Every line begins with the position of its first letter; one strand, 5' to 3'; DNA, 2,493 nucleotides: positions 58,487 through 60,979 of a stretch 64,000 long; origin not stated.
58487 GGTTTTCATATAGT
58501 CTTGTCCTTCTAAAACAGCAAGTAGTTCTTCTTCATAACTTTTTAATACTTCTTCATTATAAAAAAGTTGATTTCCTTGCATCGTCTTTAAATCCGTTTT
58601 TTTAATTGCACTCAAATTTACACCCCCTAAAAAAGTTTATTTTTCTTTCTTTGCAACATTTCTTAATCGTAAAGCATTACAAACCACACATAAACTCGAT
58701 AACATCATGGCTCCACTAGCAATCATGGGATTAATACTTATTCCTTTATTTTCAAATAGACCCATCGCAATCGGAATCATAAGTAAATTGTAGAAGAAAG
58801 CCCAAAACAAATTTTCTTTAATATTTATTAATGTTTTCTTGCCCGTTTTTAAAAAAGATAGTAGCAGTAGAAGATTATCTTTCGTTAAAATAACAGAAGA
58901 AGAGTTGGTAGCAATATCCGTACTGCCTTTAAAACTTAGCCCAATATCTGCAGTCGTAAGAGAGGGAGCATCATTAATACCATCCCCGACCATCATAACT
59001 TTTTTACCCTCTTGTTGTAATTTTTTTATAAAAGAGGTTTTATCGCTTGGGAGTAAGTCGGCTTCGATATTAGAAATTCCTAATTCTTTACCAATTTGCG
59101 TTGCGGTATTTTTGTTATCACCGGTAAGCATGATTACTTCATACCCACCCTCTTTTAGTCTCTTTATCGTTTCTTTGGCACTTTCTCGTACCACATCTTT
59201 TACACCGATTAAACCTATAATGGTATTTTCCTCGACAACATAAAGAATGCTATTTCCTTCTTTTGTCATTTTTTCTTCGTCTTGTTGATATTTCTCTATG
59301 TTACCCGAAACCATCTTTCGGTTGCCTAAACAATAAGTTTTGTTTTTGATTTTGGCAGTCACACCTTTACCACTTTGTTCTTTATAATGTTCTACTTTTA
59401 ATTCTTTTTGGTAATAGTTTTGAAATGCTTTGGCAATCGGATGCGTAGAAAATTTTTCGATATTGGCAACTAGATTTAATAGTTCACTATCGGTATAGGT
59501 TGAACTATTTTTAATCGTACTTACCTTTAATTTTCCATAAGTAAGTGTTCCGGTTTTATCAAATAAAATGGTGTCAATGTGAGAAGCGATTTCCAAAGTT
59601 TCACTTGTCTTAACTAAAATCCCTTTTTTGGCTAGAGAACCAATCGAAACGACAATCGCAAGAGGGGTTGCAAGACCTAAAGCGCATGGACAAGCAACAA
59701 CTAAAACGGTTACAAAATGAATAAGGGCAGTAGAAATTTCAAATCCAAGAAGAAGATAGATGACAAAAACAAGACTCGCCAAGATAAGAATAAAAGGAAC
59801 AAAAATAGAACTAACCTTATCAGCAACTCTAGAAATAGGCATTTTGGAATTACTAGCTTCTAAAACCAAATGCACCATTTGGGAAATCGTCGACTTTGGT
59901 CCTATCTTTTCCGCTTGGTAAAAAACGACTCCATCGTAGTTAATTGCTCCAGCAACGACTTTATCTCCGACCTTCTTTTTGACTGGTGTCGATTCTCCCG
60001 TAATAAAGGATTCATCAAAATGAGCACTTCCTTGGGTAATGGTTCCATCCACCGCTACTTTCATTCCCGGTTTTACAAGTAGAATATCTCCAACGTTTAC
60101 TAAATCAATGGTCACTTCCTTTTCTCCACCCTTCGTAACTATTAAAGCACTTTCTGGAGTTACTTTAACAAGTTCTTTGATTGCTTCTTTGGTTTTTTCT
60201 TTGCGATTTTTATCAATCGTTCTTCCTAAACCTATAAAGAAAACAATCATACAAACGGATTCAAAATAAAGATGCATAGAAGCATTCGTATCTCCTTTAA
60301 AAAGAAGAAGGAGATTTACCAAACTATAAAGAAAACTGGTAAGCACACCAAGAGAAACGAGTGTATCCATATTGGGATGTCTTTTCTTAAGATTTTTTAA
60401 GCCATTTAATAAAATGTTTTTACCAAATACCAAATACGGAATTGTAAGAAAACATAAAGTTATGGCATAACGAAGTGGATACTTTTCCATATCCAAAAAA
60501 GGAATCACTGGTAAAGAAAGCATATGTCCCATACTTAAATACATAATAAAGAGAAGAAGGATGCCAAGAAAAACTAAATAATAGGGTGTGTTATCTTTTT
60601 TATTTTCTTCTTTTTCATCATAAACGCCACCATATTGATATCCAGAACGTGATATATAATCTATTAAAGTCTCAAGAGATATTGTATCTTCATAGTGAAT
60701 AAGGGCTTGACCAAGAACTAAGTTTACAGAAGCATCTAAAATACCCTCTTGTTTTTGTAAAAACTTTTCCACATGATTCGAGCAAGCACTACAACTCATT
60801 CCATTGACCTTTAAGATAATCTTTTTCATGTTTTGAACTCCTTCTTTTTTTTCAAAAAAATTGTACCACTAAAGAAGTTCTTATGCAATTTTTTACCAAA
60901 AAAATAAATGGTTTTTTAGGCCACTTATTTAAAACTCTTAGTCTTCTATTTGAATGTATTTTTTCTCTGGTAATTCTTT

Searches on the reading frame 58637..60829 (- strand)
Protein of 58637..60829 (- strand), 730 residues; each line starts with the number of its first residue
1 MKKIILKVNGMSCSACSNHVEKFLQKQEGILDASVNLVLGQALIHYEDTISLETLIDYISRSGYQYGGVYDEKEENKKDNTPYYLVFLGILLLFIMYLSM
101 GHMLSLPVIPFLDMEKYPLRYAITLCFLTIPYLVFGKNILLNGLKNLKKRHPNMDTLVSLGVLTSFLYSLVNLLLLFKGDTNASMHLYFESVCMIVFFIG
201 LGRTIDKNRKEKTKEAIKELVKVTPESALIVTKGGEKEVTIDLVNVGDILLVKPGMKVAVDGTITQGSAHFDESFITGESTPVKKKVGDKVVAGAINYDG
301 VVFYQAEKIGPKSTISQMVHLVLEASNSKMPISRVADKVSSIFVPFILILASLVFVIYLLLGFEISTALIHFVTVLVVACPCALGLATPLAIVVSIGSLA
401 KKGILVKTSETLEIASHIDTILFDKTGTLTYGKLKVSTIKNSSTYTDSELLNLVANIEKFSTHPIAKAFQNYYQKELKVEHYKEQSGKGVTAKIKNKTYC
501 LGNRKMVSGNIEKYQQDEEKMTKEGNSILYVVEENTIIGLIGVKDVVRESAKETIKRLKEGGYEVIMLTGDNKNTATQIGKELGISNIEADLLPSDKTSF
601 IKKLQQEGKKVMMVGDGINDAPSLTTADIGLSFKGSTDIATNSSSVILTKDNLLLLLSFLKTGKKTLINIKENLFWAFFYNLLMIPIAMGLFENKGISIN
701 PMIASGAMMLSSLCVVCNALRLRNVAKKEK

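Call 67: search_protein_families(library=pfam, proteins=[window:58637-60829:-], max_evalue=0.00001)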
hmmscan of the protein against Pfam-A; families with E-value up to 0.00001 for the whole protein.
window:58637-60829:- (730 aa): 3 families
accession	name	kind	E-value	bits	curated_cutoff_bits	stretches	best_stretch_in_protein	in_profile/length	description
PF00122.25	E1-E2_ATPase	-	4.8e-53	179.8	28.1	1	223-402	2-181/181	E1-E2 ATPase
PF00702.32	Hydrolase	-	4e-34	119.1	26.4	1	418-627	1-190/191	haloacid dehalogenase-like hydrolase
PF00403.32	HMA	-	1.5e-10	41.7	24.8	1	6-65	2-62/62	Heavy-metal-associated domain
